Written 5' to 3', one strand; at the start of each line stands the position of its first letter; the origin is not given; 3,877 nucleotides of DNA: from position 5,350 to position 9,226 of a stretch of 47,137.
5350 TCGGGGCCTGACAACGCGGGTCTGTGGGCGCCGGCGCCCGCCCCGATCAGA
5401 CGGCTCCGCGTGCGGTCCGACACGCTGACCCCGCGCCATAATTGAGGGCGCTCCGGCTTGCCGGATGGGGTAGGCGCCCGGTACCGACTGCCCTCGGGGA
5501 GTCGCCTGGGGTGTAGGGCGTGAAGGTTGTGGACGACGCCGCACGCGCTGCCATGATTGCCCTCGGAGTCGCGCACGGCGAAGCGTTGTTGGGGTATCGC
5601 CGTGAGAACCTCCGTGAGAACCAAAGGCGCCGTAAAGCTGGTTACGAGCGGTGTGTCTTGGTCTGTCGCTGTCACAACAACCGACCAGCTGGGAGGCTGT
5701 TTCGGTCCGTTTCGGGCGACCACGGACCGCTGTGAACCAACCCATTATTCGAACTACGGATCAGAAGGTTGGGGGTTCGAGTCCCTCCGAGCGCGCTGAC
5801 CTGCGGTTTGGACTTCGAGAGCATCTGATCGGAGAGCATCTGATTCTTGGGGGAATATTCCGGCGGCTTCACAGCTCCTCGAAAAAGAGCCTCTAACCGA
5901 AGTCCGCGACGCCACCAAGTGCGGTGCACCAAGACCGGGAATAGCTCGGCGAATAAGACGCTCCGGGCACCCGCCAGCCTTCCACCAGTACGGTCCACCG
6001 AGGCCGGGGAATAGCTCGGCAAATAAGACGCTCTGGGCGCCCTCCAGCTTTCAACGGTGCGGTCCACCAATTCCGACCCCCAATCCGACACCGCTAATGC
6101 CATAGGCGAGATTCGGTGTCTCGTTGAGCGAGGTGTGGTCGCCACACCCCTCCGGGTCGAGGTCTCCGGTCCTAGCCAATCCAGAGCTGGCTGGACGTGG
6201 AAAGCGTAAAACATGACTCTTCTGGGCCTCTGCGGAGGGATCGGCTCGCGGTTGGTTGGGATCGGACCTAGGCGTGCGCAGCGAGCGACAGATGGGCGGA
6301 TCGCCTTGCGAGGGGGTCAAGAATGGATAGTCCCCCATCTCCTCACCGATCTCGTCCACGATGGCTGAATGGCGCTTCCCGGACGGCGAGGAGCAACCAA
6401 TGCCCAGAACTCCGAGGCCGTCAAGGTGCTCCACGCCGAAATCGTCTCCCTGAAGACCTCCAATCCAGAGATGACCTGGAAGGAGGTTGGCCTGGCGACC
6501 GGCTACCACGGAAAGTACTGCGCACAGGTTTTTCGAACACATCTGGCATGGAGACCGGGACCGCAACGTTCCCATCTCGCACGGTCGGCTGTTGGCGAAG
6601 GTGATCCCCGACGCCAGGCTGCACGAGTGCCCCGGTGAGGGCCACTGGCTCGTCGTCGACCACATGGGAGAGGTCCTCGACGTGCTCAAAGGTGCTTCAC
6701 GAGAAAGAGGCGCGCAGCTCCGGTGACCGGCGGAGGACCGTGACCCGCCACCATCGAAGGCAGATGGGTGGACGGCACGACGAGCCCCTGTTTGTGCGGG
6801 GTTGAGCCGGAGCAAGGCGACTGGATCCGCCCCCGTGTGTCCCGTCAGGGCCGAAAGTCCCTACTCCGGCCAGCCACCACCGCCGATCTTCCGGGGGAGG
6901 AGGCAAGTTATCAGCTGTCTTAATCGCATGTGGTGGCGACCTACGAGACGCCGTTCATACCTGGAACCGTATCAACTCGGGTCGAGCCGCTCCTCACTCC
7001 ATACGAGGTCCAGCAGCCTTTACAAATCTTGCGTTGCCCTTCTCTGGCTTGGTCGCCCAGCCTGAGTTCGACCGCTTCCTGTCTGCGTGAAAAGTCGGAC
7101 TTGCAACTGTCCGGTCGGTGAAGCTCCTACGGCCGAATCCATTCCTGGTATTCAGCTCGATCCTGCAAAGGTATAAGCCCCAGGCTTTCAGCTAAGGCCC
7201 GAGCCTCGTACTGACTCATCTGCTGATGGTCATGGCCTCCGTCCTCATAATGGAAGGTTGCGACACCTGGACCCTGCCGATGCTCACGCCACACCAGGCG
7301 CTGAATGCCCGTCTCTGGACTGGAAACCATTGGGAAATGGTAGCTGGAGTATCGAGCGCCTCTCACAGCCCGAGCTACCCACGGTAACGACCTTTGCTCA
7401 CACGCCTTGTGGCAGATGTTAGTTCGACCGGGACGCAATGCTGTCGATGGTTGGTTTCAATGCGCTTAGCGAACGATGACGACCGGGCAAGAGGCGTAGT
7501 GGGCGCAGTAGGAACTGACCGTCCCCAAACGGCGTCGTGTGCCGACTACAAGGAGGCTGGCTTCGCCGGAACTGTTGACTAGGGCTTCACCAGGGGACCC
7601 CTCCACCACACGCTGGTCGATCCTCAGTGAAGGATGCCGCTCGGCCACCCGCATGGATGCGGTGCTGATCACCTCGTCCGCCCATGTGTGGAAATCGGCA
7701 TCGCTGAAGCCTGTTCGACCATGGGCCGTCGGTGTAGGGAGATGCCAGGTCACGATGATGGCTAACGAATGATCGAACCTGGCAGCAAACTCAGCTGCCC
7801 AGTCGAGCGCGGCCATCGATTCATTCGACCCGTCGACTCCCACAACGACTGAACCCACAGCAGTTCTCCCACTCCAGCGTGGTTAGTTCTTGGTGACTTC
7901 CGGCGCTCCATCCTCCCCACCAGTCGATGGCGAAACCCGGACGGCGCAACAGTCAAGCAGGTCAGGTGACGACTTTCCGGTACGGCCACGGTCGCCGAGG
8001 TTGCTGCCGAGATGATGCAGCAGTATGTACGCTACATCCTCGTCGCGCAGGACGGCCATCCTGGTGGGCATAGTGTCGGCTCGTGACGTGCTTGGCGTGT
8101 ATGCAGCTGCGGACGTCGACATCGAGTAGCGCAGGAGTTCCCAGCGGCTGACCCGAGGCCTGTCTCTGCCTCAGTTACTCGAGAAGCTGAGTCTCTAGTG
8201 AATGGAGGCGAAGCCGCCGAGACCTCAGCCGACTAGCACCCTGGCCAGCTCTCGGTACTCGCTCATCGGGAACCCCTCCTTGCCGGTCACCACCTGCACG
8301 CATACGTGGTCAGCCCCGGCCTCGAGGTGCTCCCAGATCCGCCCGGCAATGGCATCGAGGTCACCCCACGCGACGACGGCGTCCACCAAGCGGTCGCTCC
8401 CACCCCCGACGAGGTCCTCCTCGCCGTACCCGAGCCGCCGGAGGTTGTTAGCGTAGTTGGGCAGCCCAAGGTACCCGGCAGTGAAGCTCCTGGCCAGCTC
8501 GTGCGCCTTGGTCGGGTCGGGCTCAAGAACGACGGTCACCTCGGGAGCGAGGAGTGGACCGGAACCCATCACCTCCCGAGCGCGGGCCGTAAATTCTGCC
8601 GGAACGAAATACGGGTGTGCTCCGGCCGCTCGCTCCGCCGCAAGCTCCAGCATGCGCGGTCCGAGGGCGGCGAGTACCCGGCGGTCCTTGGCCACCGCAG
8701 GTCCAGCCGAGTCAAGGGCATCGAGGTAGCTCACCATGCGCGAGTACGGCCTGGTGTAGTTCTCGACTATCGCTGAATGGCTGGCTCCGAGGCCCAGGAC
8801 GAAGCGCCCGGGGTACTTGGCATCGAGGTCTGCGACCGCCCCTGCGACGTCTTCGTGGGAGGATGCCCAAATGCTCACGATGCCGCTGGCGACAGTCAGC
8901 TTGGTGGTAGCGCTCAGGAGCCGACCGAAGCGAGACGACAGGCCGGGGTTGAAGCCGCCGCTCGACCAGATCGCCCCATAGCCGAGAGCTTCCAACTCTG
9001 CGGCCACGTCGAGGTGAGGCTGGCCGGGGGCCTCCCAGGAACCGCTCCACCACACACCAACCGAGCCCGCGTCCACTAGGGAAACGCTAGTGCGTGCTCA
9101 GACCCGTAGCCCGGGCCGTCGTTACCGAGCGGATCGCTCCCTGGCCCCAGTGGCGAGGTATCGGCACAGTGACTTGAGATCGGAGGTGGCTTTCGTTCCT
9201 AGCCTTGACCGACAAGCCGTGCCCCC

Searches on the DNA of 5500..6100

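Call 24: search_rna_families(source=window, start=5500, end=6100, threshold=evalue, max_evalue=1, show_alignments=2)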
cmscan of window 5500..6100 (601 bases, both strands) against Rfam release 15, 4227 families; matches with E-value up to 1: 1.
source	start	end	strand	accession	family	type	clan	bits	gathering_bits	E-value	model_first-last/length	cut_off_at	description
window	5932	5991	-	RF04018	mir-5316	Gene; miRNA;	-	21.2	70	0.049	1-89/89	no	mir-5316 microRNA precursor family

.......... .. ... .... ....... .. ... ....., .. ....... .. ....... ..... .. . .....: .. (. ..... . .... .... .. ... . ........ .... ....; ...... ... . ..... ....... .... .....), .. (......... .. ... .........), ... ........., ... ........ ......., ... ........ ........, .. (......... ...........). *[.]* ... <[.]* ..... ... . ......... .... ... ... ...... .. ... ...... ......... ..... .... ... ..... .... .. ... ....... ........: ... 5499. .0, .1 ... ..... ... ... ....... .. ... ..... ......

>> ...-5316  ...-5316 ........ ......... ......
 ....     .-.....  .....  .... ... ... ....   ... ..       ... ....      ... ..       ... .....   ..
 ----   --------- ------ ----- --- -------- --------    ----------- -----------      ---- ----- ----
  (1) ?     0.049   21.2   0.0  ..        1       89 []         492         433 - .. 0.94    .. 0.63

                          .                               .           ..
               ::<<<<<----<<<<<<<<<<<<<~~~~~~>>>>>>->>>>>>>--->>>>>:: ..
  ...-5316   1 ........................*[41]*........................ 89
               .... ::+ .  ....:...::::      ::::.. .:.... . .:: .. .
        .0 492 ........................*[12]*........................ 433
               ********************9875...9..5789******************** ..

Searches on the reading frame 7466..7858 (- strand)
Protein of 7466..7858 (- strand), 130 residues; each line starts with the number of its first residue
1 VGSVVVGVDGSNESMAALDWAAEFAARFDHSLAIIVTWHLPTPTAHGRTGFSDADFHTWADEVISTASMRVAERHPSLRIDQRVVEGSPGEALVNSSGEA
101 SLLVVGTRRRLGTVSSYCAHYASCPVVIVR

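Call 40: search_protein_families(library=pfam, proteins=[window:7466-7858:-], max_evalue=0.001)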
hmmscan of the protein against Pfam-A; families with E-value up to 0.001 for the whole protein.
window:7466-7858:- (130 aa): 1 family
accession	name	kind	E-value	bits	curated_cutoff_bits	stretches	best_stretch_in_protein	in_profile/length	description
PF00582.32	Usp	-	3.8e-19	70.1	24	1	3-130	4-141/141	Universal stress protein family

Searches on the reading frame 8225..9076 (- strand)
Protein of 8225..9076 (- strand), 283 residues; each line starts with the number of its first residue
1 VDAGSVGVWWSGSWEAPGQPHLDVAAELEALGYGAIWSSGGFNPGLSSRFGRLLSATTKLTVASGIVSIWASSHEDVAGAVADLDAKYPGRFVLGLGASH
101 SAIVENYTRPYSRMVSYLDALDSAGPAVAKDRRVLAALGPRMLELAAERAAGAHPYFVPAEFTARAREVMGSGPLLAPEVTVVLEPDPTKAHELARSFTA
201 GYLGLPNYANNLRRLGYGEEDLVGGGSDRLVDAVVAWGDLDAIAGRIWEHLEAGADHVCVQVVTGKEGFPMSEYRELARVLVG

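Call 40: search_protein_families(library=pfam, proteins=[window:8225-9076:-], max_evalue=0.001)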
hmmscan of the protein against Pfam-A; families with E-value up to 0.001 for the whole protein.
window:8225-9076:- (283 aa): 1 family
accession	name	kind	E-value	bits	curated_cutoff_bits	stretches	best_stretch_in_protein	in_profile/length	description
PF00296.26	Bac_luciferase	-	3.5e-17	63.2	27.9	1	19-256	23-313/314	Luciferase-like monooxygenase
